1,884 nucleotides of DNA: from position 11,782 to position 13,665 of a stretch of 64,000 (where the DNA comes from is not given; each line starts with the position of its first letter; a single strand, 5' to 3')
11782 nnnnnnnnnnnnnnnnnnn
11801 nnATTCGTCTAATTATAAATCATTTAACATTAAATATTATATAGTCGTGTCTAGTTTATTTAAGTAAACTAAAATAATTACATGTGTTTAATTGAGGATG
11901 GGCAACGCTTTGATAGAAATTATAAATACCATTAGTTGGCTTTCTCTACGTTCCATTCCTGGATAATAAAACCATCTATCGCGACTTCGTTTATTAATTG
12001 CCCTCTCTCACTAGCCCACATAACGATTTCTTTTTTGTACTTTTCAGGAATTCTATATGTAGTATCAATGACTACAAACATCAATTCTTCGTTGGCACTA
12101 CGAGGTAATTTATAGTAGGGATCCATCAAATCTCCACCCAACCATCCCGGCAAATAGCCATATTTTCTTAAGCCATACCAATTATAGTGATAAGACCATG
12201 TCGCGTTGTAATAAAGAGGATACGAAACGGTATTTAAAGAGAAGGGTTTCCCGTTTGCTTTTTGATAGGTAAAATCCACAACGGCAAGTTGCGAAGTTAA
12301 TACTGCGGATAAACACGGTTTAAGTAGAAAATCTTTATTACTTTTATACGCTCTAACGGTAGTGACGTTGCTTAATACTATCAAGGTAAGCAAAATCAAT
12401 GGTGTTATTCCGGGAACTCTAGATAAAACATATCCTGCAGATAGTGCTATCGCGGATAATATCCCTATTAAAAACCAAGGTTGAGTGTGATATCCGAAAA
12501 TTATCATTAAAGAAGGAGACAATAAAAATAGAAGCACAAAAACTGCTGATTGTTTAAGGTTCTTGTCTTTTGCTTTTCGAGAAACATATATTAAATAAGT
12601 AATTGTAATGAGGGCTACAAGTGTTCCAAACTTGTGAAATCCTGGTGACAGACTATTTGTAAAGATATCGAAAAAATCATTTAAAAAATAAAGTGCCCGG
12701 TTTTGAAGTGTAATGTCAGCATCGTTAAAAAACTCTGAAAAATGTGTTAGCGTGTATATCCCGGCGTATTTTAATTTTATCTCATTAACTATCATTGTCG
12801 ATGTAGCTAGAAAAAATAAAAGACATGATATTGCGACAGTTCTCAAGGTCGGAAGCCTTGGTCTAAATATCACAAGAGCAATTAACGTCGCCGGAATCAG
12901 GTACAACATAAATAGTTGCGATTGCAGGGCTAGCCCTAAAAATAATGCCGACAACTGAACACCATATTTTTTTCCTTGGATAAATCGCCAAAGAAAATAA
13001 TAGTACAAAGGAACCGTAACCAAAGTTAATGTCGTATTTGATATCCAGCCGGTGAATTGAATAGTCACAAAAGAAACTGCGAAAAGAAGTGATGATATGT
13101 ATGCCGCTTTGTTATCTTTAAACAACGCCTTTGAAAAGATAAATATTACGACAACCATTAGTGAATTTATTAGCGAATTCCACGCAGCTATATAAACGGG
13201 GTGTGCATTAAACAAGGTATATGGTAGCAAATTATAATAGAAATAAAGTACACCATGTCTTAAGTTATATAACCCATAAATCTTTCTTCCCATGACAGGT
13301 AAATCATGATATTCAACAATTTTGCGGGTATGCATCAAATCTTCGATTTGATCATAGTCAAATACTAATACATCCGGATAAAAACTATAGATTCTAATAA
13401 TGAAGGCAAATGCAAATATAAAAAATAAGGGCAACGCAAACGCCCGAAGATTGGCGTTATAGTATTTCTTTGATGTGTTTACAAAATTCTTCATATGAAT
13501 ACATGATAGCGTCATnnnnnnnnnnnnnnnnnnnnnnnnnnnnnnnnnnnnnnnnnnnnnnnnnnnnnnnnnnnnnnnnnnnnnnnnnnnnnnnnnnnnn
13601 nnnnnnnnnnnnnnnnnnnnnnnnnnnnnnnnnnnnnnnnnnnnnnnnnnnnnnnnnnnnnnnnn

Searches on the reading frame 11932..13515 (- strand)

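Call 13: search_protein_families(library=pfam, proteins=[window:11932-13515:-], max_evalue=0.00001)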
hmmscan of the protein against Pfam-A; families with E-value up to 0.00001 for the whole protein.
window:11932-13515:- (527 aa): 1 family
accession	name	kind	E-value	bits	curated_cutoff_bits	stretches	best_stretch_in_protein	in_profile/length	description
PF13231.12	PMT_2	-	3.9e-06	27.6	26.1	1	89-237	4-153/160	Dolichyl-phosphate-mannose-protein mannosyltransferase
